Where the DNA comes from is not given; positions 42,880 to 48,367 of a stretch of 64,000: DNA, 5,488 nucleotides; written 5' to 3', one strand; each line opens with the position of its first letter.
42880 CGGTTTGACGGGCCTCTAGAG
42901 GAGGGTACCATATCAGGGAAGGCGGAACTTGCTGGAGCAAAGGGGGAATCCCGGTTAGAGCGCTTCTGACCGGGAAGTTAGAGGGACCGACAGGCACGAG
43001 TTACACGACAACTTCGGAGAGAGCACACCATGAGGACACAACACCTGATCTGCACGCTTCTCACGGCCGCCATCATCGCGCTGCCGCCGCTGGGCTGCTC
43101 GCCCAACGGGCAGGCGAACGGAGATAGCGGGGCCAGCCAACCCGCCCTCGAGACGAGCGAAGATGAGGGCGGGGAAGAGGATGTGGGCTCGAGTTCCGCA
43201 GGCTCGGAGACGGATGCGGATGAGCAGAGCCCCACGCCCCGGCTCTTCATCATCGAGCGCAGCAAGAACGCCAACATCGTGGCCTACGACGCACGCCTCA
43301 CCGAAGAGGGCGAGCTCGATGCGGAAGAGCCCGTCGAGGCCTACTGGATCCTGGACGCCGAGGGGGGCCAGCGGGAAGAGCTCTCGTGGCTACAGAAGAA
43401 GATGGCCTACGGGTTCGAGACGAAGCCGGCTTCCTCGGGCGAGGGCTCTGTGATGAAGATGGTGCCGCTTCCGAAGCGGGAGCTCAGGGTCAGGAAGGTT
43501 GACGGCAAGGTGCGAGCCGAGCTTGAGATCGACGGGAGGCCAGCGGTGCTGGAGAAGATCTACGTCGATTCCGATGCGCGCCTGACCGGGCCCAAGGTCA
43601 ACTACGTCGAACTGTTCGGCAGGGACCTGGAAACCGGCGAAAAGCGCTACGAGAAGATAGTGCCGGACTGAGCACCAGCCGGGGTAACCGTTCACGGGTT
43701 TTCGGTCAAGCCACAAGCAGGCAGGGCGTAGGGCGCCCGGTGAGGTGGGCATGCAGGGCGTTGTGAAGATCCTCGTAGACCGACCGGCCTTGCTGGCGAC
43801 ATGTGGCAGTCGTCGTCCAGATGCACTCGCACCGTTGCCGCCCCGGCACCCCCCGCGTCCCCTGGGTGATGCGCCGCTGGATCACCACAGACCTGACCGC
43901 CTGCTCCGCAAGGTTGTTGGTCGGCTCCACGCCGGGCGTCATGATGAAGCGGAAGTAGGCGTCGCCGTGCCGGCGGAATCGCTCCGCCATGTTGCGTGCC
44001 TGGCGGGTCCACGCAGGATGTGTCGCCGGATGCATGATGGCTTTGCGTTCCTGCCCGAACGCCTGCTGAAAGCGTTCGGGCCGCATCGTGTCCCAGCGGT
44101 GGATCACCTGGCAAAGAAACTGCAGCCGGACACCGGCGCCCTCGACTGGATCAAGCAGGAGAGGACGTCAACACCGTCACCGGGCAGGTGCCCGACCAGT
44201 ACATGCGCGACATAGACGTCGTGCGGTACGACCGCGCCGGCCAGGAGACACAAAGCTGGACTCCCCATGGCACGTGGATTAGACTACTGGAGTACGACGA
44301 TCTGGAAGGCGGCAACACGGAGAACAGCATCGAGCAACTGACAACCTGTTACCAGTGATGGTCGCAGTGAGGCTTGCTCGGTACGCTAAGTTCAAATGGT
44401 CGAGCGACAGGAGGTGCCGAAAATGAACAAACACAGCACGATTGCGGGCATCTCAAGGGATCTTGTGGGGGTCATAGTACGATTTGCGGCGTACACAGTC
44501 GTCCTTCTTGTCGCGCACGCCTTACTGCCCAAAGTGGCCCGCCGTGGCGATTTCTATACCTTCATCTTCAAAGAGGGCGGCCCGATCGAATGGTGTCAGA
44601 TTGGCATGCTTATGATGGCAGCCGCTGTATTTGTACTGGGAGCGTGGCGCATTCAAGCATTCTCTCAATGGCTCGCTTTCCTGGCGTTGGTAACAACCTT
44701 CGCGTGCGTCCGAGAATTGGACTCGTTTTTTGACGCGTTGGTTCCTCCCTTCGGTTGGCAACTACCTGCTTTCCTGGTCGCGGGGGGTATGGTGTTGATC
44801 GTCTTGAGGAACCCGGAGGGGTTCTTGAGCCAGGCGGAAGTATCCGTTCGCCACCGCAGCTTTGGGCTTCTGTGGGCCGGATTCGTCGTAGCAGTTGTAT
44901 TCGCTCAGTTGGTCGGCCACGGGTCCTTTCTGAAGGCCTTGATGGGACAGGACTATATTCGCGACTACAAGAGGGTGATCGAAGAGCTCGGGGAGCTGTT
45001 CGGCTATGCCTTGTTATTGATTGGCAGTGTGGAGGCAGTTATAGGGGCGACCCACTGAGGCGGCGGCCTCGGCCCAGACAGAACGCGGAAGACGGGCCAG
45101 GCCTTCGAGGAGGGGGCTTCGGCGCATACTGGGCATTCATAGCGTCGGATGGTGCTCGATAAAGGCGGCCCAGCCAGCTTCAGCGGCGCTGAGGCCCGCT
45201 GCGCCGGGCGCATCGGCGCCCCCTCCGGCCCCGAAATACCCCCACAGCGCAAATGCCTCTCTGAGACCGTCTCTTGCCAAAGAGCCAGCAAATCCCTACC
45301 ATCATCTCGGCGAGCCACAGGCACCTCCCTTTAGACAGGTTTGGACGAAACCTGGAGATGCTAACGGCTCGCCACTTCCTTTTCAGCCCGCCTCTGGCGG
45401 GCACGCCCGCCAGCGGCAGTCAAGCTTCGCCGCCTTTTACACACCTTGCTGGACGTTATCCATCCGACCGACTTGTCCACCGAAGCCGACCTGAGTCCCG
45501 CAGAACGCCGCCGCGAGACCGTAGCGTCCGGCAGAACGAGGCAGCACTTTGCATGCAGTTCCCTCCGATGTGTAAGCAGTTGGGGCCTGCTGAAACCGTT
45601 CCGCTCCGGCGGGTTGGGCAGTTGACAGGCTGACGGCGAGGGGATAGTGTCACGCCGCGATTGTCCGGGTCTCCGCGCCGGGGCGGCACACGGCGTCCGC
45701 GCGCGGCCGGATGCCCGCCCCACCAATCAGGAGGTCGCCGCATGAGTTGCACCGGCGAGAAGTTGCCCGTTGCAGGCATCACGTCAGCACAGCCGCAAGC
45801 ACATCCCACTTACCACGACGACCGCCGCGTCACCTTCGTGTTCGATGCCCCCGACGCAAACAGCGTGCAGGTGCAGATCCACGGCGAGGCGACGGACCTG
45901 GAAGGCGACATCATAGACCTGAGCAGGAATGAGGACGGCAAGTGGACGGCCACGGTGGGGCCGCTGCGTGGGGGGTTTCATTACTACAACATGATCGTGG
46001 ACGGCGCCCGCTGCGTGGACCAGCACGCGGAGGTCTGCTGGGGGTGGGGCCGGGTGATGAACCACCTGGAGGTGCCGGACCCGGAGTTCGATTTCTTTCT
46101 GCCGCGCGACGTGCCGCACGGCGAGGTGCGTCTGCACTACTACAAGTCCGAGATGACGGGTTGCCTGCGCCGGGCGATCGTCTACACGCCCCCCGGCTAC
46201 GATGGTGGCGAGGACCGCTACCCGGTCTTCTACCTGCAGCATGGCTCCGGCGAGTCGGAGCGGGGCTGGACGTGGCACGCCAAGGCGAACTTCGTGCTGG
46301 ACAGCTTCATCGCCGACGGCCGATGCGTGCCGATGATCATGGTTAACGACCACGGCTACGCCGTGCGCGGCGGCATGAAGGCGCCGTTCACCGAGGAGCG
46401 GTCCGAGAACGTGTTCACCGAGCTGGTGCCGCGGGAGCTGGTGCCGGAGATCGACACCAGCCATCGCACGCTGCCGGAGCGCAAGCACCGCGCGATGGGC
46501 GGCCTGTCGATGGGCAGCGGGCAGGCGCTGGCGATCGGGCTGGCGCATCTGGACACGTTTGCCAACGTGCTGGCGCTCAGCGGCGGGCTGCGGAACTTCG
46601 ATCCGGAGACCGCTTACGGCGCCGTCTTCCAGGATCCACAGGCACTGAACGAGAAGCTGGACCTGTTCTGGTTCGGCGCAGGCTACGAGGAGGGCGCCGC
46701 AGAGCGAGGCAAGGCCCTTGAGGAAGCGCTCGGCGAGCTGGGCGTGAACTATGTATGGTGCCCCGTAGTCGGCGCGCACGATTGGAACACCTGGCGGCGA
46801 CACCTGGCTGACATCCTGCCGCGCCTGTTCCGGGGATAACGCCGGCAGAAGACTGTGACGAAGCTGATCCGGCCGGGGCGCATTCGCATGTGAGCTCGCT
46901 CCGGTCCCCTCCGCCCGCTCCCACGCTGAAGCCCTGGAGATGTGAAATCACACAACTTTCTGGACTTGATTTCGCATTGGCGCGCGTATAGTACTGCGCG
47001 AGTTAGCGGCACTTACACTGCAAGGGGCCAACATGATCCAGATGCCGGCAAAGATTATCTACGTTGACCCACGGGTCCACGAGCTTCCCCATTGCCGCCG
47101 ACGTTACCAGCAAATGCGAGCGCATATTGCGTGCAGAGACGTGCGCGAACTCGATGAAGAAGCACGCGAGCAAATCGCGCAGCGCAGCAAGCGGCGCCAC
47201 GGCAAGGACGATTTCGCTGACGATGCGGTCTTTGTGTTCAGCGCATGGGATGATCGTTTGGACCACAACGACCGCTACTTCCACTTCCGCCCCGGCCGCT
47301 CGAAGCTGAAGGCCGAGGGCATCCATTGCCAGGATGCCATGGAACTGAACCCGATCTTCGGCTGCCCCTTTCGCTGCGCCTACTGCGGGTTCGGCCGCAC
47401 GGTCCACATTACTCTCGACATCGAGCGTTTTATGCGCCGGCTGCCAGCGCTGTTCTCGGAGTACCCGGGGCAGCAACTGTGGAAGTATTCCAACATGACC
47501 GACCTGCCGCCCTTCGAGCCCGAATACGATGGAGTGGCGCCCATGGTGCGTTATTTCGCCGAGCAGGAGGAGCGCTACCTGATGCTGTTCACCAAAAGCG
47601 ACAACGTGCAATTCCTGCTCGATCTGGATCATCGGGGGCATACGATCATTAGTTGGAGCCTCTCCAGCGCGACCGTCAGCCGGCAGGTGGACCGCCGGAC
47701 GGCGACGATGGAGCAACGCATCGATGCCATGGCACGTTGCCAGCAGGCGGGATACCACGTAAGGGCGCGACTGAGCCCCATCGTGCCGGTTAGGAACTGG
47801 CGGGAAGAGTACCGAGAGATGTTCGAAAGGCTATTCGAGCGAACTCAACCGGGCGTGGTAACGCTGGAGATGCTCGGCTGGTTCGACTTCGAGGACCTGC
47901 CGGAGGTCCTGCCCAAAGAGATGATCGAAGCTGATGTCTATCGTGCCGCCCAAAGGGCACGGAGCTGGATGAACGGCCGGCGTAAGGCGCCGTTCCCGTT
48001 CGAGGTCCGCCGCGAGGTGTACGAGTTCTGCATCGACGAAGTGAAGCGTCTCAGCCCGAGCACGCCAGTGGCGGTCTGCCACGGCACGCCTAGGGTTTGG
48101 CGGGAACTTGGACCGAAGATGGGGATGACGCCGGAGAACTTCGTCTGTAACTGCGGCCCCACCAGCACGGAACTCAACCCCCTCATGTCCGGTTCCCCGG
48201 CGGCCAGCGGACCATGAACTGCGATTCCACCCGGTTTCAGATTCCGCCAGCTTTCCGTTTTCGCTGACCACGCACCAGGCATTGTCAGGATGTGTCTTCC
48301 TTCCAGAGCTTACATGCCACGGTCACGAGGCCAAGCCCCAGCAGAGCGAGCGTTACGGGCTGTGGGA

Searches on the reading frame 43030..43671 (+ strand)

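Call 9: search_protein_families(library=pfam, proteins=[window:43030-43671:+], max_evalue=0.001)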
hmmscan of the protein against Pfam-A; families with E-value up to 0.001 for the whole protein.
window:43030-43671:+ (213 aa): 1 family
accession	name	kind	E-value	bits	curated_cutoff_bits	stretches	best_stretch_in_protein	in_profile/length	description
PF16117.10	DUF4833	-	3.6e-35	121.6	23.1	1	73-209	1-138/138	Domain of unknown function (DUF4833)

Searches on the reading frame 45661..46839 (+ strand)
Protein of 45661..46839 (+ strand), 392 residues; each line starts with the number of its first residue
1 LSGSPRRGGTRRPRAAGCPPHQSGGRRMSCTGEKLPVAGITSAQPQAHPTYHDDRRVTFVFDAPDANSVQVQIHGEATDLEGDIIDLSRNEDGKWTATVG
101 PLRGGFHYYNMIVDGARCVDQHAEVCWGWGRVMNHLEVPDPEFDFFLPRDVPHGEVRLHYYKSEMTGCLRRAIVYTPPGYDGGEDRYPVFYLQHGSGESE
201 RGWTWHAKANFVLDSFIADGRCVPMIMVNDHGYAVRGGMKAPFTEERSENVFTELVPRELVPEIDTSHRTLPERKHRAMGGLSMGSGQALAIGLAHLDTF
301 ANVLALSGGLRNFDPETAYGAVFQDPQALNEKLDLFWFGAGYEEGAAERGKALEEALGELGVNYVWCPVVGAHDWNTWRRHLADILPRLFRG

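Call 9: search_protein_families(library=pfam, proteins=[window:45661-46839:+], max_evalue=0.001)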
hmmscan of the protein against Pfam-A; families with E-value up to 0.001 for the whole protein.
window:45661-46839:+ (392 aa): 1 family
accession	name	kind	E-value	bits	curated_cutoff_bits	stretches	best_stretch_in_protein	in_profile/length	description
PF00756.26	Esterase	-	2.3e-18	67.3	22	1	163-389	1-251/251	Putative esterase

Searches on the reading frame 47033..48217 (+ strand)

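Call 9: search_protein_families(library=pfam, proteins=[window:47033-48217:+], max_evalue=0.001)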
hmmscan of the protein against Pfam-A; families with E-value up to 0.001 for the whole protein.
window:47033-48217:+ (394 aa): 2 families
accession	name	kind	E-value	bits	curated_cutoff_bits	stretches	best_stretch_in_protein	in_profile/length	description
PF20903.3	SPL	-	5.4e-18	65.4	27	1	171-271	154-254/338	Spore photoproduct lyase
PF04055.27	Radical_SAM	-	8.4e-07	29.7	29.5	1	106-262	2-161/166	Radical SAM superfamily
